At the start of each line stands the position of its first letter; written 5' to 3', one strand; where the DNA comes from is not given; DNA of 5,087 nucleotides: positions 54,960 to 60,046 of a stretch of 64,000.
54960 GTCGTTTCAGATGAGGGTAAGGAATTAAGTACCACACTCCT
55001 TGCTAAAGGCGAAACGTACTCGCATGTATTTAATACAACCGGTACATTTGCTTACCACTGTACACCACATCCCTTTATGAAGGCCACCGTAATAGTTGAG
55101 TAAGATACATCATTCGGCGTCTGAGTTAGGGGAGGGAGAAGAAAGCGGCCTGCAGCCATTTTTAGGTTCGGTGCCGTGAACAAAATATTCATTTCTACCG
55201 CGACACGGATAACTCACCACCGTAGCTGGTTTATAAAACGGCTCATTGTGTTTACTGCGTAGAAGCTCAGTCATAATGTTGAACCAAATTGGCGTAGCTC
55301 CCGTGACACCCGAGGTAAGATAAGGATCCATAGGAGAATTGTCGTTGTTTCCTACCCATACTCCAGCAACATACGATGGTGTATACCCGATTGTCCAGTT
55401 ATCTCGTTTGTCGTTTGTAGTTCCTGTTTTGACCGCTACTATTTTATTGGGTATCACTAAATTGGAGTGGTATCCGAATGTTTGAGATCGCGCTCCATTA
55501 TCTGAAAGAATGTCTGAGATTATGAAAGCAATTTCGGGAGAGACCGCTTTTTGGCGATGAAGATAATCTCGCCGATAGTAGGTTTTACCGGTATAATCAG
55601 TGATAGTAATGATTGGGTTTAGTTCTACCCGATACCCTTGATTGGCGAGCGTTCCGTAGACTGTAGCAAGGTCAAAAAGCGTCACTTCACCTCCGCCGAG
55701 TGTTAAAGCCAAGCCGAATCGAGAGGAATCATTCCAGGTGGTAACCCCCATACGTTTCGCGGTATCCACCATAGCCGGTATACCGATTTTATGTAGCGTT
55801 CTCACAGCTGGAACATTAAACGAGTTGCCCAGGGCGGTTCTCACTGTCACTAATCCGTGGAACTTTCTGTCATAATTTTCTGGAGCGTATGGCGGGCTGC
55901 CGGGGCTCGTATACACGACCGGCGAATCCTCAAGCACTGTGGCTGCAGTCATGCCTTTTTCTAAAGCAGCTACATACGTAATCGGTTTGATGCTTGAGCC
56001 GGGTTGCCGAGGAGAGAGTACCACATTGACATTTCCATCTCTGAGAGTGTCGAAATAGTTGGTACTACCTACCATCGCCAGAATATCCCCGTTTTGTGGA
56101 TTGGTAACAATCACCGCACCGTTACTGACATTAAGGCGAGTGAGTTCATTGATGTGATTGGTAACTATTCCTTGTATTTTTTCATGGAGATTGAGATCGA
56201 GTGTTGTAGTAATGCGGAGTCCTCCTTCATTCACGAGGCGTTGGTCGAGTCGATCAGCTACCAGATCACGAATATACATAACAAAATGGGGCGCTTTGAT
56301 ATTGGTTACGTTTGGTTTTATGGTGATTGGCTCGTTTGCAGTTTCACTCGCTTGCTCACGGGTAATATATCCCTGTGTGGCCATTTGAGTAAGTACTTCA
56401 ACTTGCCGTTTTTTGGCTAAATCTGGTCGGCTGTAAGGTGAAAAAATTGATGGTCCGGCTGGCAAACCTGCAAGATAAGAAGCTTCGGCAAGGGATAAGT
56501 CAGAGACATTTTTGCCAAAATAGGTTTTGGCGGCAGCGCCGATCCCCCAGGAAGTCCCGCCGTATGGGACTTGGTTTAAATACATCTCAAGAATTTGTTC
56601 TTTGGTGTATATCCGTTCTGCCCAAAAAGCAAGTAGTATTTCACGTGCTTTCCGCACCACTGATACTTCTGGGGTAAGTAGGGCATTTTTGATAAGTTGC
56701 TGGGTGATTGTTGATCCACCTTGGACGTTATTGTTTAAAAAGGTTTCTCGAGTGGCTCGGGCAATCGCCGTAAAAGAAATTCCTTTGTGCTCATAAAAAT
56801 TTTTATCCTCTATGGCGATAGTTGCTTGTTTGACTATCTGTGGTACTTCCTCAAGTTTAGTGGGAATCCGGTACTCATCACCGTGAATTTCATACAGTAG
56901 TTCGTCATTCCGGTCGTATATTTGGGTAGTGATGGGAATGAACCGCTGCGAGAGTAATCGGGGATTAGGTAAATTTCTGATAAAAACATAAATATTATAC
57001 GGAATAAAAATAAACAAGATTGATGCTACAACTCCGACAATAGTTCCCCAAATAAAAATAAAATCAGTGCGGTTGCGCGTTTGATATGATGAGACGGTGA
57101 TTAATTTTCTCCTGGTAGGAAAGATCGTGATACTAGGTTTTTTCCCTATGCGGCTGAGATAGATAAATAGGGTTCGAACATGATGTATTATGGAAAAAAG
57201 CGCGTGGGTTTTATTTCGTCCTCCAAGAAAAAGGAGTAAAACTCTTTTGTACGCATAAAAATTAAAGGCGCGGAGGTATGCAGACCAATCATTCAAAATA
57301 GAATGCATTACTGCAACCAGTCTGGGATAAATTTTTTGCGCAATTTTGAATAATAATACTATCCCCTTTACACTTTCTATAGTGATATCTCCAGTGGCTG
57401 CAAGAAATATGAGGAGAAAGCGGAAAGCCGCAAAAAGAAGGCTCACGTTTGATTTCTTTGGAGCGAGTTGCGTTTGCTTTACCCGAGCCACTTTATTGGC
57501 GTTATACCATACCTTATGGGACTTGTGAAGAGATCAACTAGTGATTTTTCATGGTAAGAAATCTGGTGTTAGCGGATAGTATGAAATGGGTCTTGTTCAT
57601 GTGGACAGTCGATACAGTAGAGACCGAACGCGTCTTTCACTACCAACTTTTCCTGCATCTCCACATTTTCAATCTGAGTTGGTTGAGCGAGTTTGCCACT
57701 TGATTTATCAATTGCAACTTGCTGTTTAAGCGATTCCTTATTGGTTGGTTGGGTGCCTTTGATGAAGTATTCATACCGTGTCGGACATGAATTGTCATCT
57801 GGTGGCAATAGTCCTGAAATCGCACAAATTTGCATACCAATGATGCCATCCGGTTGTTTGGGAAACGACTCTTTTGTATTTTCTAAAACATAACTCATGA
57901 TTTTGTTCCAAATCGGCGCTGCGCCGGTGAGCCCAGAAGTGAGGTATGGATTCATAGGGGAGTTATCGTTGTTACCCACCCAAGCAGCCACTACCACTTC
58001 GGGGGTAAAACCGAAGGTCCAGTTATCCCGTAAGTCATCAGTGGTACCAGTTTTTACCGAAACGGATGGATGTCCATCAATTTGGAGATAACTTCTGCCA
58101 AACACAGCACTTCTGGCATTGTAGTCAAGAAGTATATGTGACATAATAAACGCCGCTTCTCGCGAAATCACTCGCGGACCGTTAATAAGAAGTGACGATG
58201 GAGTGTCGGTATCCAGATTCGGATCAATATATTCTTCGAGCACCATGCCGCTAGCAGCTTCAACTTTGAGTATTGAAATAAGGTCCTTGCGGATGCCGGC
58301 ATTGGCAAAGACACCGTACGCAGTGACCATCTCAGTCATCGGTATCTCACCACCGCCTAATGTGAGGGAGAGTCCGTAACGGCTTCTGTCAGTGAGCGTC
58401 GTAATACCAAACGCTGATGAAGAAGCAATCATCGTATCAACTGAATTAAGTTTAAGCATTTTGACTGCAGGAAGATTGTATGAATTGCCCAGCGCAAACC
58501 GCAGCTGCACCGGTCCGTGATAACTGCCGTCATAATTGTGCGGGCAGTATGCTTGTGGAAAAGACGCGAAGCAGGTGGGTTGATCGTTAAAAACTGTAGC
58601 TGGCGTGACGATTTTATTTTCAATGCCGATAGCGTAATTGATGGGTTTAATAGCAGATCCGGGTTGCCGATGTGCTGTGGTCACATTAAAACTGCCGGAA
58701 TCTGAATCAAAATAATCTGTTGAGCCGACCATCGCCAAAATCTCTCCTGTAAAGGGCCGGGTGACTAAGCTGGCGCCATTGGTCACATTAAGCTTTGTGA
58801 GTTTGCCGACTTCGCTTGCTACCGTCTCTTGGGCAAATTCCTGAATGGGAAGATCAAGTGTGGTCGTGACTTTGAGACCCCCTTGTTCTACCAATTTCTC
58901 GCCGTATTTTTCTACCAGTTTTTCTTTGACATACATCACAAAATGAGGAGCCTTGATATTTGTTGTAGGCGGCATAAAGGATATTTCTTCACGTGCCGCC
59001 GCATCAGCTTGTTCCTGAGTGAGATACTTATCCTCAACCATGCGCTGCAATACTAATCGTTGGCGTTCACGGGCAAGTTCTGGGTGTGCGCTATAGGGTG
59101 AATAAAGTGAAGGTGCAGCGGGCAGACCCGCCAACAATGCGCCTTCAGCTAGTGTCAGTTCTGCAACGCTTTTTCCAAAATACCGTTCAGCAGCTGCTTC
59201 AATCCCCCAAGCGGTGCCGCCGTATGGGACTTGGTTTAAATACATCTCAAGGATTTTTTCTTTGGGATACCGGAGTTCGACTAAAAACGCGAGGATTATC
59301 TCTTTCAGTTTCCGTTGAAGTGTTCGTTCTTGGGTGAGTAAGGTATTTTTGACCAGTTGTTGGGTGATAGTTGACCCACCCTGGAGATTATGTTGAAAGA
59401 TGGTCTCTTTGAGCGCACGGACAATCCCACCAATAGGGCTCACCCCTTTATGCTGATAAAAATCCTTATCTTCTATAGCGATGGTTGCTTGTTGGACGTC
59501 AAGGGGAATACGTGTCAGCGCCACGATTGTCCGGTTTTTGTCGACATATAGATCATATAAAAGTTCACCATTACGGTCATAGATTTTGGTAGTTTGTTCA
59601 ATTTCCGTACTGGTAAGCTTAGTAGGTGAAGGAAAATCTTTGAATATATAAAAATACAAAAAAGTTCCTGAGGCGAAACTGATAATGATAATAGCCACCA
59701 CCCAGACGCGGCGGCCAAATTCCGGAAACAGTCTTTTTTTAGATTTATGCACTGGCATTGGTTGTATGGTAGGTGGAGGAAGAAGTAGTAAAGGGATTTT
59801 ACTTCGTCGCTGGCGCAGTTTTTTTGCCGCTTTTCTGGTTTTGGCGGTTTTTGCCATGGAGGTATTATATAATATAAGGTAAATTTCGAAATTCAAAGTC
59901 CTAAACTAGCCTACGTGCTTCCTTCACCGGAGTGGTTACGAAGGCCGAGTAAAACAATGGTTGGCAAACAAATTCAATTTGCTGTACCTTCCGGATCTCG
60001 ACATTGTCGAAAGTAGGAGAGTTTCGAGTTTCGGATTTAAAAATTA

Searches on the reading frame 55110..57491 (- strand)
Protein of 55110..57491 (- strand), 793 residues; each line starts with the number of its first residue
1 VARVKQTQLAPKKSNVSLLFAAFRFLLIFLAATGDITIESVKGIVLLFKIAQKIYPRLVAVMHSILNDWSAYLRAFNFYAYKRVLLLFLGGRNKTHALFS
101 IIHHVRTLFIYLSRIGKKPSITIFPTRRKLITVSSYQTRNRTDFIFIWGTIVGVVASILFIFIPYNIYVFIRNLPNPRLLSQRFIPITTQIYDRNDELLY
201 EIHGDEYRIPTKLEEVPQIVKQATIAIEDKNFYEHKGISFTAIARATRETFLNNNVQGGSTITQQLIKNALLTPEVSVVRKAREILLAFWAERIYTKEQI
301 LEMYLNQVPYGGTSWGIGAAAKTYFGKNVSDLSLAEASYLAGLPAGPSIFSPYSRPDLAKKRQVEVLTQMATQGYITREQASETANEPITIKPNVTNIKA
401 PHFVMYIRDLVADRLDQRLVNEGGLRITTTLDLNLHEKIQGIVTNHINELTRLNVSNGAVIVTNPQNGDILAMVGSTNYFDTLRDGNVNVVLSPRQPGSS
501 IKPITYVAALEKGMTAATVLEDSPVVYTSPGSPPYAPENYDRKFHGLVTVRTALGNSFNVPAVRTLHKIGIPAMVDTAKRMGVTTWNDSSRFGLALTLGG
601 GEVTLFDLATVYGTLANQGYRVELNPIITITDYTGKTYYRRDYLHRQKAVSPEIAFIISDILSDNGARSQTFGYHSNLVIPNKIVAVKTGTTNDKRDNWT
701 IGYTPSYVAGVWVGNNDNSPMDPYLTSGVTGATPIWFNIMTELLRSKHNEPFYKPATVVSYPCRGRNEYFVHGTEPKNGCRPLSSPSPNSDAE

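Call 6: search_protein_families(library=pfam, proteins=[window:55110-57491:-], max_evalue=0.01)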
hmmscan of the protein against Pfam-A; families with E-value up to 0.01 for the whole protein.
window:55110-57491:- (793 aa): 2 families
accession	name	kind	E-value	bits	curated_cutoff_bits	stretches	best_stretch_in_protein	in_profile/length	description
PF00912.28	Transgly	-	1.4e-59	200.9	27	1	197-370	3-177/178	Transglycosylase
PF00905.27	Transpeptidase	-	5.5e-25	88.6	22.1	1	458-706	1-267/299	Penicillin binding protein transpeptidase domain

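Call 7: search_protein_families(library=ncbifam, proteins=[window:55110-57491:-], max_evalue=0.01)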
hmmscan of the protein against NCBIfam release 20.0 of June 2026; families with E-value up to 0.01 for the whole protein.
window:55110-57491:- (793 aa): 20 families
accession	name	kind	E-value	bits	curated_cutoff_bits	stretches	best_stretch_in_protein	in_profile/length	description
TIGR02074.1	PBP_1a_fam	subfamily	2.9e-153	511.5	508.75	1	208-744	2-533/535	PBP1A family penicillin-binding protein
TIGR02073.1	PBP_1c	equivalog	7.9e-149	497.5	494.2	1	185-759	8-556/728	penicillin-binding protein 1C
NF051885.1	tranpepglycosPbpC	equivalog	4.1e-122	408.9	900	1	174-750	42-600/632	multimodular transpeptidase-transglycosylase PbpC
TIGR02071.1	PBP_1b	equivalog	7.1e-107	358.4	717.75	1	205-747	144-686/729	penicillin-binding protein 1B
NF008643.0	PRK11636.1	equivalog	5.5e-87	292.9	1263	3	155-446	13-306/850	peptidoglycan glycosyltransferase/peptidoglycan DD-transpeptidase MrcA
NF007061.0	PRK09506.1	equivalog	3.3e-80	270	1120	1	206-728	209-734/825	bifunctional glycosyl transferase/transpeptidase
NF008414.0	PRK11240.1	equivalog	4.3e-78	263.2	1121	1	207-748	63-568/774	peptidoglycan glycosyltransferase PbpC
NF011423.0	PRK14850.1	equivalog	4.6e-77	260.1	1275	1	212-728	161-680/764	penicillin-binding protein 1b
NF038276.1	strep_PBP2A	exception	4.6e-77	259.8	1100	1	185-740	74-633/716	penicillin-binding protein PBP2A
NF038272.1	strep_PBP1A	exception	1.4e-75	254.9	1075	1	152-758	14-645/658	penicillin-binding protein PBP1A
NF038274.1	strep_PBP1B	exception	5.3e-68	230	1225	2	191-380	65-269/745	penicillin-binding protein PBP1B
TIGR02070.1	mono_pep_trsgly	equivalog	4e-37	127.9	182.65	1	179-372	22-220/224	monofunctional biosynthetic peptidoglycan transglycosylase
NF010008.0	PRK13481.1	equivalog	3.5e-31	108.5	270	1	213-383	85-262/269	glycosyltransferase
TIGR03423.1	pbp2_mrdA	equivalog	1.7e-15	56.6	455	1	424-583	226-390/593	penicillin-binding protein 2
TIGR02214.1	spoVD_pbp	equivalog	1.1e-06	27.4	688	1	431-582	213-369/636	stage V sporulation protein D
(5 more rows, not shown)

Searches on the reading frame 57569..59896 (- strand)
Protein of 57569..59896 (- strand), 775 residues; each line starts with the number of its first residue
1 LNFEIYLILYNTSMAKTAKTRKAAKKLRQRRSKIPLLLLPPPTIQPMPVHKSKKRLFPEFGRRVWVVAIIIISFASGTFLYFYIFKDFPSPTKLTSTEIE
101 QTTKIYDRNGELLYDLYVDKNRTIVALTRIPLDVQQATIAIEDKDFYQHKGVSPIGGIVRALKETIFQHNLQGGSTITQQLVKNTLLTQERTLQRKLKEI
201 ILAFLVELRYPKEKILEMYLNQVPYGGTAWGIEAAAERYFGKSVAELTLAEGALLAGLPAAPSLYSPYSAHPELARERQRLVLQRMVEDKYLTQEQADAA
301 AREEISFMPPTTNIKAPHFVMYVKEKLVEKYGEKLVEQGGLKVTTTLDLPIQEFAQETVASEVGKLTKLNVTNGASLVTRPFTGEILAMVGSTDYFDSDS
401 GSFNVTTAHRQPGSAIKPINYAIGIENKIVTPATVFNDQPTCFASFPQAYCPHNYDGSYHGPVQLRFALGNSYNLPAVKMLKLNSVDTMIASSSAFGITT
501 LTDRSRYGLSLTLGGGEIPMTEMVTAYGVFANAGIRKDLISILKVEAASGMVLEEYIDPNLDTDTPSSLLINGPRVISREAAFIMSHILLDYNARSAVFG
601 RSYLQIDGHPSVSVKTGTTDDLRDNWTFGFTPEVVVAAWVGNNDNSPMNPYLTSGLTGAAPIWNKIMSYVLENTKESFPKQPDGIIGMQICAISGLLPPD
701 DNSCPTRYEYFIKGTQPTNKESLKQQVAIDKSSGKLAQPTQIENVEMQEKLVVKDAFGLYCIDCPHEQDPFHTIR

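Call 6: search_protein_families(library=pfam, proteins=[window:57569-59896:-], max_evalue=0.01)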
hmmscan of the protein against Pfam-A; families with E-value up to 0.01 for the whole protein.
window:57569-59896:- (775 aa): 2 families
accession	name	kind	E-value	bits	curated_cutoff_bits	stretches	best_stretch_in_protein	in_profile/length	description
PF00912.28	Transgly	-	3.6e-61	206.1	27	1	110-286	2-177/178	Transglycosylase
PF00905.27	Transpeptidase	-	4e-16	59.5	22.1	1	376-667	3-298/299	Penicillin binding protein transpeptidase domain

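Call 7: search_protein_families(library=ncbifam, proteins=[window:57569-59896:-], max_evalue=0.01)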
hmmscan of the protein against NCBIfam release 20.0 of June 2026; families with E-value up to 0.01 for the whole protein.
window:57569-59896:- (775 aa): 16 families
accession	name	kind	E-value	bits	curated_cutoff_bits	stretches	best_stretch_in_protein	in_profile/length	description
TIGR02074.1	PBP_1a_fam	subfamily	6.2e-148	493.9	508.75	1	121-673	1-535/535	PBP1A family penicillin-binding protein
TIGR02073.1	PBP_1c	equivalog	2e-137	459.8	494.2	1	98-749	7-616/728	penicillin-binding protein 1C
NF051885.1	tranpepglycosPbpC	equivalog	5e-114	382.2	900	1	66-668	17-591/632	multimodular transpeptidase-transglycosylase PbpC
NF008643.0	PRK11636.1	equivalog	1e-96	325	1263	3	65-363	10-307/850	peptidoglycan glycosyltransferase/peptidoglycan DD-transpeptidase MrcA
TIGR02071.1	PBP_1b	equivalog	1.5e-96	324.2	717.75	1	118-688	141-698/729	penicillin-binding protein 1B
NF038276.1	strep_PBP2A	exception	2.5e-88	297.1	1100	1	53-677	26-643/716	penicillin-binding protein PBP2A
NF038272.1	strep_PBP1A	exception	4.1e-73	246.8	1075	1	66-686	15-646/658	penicillin-binding protein PBP1A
NF008414.0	PRK11240.1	equivalog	7.3e-73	245.9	1121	2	126-535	68-460/774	peptidoglycan glycosyltransferase PbpC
NF007061.0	PRK09506.1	equivalog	3.5e-70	236.8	1120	1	122-691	211-765/825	bifunctional glycosyl transferase/transpeptidase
NF011423.0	PRK14850.1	equivalog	5e-69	233.5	1275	1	120-700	155-720/764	penicillin-binding protein 1b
NF038274.1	strep_PBP1B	exception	4.4e-63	213.8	1225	2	98-299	58-272/745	penicillin-binding protein PBP1B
TIGR02070.1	mono_pep_trsgly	equivalog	1.1e-37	129.8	182.65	1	116-288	49-220/224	monofunctional biosynthetic peptidoglycan transglycosylase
NF010008.0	PRK13481.1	equivalog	1.3e-36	126.3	270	1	119-300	77-263/269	glycosyltransferase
TIGR03423.1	pbp2_mrdA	equivalog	4.4e-10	38.7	455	2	406-501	301-393/593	penicillin-binding protein 2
NF038278.1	strep_PBP2B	exception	0.00087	17.9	975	1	371-445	338-416/678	penicillin-binding protein PBP2B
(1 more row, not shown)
